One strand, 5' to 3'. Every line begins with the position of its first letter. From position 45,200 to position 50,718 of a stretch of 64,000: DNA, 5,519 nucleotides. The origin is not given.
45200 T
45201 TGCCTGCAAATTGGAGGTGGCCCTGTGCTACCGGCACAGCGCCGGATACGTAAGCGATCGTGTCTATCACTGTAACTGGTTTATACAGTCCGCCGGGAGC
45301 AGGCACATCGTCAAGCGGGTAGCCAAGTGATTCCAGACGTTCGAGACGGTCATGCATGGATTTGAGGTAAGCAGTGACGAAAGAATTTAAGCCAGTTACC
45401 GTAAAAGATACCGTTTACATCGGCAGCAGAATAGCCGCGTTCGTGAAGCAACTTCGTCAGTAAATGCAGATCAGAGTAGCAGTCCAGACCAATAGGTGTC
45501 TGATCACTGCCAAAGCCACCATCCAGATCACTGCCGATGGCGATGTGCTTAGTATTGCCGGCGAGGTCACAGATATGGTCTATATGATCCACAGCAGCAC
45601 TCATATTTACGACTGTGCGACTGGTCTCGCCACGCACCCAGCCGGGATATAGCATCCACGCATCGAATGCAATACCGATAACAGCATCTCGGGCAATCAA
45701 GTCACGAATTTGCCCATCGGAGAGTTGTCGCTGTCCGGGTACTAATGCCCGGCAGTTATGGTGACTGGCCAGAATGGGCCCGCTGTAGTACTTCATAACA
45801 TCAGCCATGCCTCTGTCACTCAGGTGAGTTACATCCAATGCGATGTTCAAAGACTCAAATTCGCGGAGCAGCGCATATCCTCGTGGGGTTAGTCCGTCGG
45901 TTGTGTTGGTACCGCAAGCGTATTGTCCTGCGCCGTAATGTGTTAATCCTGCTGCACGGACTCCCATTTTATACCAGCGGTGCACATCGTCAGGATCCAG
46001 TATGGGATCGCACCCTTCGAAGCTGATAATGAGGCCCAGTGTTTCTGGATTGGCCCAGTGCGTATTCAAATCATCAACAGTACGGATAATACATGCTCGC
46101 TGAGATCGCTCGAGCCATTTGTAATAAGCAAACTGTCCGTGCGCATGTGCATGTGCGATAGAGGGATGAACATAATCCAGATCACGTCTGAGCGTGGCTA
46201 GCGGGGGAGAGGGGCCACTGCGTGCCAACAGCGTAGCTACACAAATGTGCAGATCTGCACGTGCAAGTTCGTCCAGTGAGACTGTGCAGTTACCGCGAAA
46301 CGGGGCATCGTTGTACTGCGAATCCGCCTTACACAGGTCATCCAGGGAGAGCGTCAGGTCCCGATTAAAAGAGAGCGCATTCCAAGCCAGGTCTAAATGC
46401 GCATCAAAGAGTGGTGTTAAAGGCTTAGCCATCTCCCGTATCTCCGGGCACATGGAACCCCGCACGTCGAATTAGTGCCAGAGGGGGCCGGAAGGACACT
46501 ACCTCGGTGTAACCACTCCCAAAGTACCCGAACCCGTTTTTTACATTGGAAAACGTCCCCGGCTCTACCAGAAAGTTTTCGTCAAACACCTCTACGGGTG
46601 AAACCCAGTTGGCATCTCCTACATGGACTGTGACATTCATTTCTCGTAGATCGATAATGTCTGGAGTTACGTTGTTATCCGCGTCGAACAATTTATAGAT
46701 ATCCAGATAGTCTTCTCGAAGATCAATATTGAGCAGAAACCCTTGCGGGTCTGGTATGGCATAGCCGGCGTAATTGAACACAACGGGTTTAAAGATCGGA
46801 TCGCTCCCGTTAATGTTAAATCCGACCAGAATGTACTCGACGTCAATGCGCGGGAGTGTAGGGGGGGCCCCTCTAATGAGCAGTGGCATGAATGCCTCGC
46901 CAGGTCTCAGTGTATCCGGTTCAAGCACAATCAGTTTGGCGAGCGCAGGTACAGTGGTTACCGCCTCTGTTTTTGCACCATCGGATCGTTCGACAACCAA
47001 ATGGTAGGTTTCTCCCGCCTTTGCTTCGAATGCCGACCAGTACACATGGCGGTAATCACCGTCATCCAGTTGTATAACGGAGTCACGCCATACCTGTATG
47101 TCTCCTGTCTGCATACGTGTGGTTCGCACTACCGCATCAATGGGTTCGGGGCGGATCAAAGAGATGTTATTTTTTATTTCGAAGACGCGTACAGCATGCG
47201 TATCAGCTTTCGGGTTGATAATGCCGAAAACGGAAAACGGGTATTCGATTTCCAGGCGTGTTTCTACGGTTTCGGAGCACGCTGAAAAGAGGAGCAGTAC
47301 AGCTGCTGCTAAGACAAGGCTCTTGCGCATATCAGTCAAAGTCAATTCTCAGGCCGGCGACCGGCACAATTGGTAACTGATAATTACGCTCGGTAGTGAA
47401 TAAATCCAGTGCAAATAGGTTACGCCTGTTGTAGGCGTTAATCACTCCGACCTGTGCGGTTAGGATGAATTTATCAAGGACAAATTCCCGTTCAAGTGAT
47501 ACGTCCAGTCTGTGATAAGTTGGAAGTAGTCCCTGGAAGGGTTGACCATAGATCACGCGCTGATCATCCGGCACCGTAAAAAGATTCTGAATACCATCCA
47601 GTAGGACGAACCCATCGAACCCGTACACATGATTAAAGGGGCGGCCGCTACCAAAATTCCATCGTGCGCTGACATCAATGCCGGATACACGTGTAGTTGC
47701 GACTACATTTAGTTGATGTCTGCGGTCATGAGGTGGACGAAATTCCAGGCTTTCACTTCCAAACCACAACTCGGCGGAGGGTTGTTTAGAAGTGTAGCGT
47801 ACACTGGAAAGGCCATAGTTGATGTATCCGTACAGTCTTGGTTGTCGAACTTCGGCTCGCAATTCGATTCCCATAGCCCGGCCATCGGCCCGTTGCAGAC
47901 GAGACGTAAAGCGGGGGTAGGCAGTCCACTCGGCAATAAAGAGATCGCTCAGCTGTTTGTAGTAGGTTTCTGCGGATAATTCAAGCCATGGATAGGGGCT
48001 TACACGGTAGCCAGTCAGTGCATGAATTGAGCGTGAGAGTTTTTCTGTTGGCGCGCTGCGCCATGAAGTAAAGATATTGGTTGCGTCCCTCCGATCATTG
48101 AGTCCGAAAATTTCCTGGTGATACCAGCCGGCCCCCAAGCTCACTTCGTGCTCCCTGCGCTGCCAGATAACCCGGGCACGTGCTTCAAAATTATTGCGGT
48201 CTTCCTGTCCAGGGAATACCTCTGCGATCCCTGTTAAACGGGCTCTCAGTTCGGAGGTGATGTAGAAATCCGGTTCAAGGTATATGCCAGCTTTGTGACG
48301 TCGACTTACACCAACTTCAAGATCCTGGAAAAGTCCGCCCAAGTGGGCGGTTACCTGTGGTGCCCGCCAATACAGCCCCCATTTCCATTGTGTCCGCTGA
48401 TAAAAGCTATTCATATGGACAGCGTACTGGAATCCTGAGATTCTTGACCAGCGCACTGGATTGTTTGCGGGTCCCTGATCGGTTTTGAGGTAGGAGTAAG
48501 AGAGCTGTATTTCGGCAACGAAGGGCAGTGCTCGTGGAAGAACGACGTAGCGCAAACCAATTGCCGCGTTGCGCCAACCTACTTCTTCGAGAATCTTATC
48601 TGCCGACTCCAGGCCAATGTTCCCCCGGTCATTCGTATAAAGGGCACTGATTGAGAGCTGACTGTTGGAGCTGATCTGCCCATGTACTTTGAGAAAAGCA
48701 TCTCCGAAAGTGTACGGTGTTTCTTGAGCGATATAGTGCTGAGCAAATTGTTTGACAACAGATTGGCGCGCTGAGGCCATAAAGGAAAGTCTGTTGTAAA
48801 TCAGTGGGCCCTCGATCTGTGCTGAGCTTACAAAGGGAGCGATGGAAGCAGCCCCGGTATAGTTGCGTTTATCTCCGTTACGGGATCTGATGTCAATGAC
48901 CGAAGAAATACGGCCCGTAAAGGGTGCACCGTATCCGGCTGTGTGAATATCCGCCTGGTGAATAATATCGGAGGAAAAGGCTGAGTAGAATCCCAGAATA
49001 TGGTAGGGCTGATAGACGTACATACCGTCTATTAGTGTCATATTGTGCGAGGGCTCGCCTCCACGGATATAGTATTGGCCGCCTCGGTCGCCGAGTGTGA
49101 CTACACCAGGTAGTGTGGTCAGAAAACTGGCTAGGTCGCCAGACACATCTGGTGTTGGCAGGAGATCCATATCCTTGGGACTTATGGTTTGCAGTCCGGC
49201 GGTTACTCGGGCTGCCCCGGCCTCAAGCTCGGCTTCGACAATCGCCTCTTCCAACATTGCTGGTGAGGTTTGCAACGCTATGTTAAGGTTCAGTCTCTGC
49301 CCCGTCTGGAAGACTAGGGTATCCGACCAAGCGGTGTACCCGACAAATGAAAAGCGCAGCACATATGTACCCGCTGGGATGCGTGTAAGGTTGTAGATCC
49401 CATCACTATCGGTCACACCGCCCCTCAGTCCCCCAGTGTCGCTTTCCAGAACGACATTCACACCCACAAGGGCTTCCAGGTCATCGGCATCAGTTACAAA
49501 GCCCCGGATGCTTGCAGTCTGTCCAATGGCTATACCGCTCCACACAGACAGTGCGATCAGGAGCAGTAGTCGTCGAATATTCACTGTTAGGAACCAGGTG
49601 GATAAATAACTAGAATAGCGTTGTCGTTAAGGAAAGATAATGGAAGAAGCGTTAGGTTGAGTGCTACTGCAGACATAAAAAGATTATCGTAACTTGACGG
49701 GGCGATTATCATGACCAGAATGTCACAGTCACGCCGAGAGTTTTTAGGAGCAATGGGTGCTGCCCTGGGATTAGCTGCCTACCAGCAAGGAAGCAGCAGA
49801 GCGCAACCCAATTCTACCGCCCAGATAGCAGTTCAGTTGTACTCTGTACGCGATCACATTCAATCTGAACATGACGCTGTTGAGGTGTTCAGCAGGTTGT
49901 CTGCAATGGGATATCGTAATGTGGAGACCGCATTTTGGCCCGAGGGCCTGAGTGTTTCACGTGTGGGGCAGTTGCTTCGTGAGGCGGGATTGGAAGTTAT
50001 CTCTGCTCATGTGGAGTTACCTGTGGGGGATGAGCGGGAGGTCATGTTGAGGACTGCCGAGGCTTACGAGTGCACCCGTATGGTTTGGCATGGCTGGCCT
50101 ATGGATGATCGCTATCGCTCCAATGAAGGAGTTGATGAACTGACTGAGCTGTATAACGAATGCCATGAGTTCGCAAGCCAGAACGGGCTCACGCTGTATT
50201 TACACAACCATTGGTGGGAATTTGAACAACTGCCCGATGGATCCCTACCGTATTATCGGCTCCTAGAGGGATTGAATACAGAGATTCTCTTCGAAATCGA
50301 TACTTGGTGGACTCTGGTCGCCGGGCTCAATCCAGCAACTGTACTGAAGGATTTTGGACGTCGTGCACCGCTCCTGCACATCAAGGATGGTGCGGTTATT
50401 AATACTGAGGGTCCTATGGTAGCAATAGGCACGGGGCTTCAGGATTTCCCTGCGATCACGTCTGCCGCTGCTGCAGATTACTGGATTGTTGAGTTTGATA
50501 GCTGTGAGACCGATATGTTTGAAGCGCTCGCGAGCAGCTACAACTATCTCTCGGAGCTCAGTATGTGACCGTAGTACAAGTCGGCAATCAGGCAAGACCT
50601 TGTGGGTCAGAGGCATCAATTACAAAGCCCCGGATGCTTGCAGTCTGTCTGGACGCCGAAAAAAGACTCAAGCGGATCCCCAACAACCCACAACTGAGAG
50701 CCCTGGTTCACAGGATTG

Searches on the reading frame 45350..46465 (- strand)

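Call 8: search_protein_families(library=pfam, proteins=[window:45350-46465:-], max_evalue=0.001)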
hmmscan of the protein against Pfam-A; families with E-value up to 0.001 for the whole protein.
window:45350-46465:- (371 aa): 1 family
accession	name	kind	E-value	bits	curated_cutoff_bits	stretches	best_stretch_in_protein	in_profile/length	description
PF01244.27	Peptidase_M19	-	2.2e-53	181.9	26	1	17-363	6-318/319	Membrane dipeptidase (Peptidase family M19)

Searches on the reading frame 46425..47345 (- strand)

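Call 8: search_protein_families(library=pfam, proteins=[window:46425-47345:-], max_evalue=0.001)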
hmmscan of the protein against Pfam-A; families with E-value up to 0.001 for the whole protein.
window:46425-47345:- (306 aa): 1 family
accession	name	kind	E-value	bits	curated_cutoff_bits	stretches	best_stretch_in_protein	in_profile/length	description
PF14054.11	DUF4249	-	1.2e-07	32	28.5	1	39-137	18-110/269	Domain of unknown function (DUF4249)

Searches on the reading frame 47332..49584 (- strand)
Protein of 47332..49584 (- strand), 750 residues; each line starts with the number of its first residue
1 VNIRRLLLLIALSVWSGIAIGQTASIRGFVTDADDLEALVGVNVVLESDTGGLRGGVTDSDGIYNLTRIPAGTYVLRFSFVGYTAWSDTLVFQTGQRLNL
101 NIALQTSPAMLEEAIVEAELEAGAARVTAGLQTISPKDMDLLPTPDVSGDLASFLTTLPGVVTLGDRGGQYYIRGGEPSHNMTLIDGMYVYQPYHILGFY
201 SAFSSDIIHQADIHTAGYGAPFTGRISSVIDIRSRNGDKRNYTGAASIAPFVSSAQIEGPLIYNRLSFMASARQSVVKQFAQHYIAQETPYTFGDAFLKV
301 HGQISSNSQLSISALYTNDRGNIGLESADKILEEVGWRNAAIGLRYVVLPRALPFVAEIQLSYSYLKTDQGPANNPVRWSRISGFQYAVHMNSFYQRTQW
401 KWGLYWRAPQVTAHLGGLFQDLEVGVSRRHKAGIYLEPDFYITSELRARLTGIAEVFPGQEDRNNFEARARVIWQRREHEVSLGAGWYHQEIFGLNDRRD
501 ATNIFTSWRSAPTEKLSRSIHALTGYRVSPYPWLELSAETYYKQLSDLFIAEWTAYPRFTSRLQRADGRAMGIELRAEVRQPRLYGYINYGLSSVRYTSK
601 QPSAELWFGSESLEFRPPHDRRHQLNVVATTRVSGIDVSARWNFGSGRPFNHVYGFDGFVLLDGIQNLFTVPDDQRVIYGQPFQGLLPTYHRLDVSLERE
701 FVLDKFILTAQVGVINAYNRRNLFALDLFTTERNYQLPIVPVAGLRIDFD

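Call 8: search_protein_families(library=pfam, proteins=[window:47332-49584:-], max_evalue=0.001)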
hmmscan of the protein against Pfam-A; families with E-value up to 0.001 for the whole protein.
window:47332-49584:- (750 aa): 3 families
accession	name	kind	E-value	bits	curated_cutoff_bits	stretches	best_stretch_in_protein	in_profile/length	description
PF13715.12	CarbopepD_reg_2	-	1.4e-16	60.8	32.2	1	26-116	1-88/88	CarboxypepD_reg-like domain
PF13620.12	CarboxypepD_reg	-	6.1e-16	59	32.3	1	25-105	1-82/82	Carboxypeptidase regulatory-like domain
PF07715.20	Plug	-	1.2e-06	29.4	23.9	1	132-220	10-97/107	TonB-dependent Receptor Plug Domain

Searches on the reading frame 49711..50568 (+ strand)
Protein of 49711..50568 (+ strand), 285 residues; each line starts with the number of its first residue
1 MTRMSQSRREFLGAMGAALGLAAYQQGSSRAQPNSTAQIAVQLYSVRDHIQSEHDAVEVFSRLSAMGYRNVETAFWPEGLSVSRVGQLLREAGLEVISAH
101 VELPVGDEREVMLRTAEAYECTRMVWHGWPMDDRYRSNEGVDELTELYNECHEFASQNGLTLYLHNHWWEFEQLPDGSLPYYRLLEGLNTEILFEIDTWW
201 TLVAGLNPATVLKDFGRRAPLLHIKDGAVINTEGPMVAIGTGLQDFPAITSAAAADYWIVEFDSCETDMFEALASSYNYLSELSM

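Call 8: search_protein_families(library=pfam, proteins=[window:49711-50568:+], max_evalue=0.001)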
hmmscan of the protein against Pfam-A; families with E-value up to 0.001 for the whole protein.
window:49711-50568:+ (285 aa): 1 family
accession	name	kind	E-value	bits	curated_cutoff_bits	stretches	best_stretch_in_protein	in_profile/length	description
PF01261.30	AP_endonuc_2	-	1.7e-10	41.4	31.1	1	61-255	2-218/249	Xylose isomerase-like TIM barrel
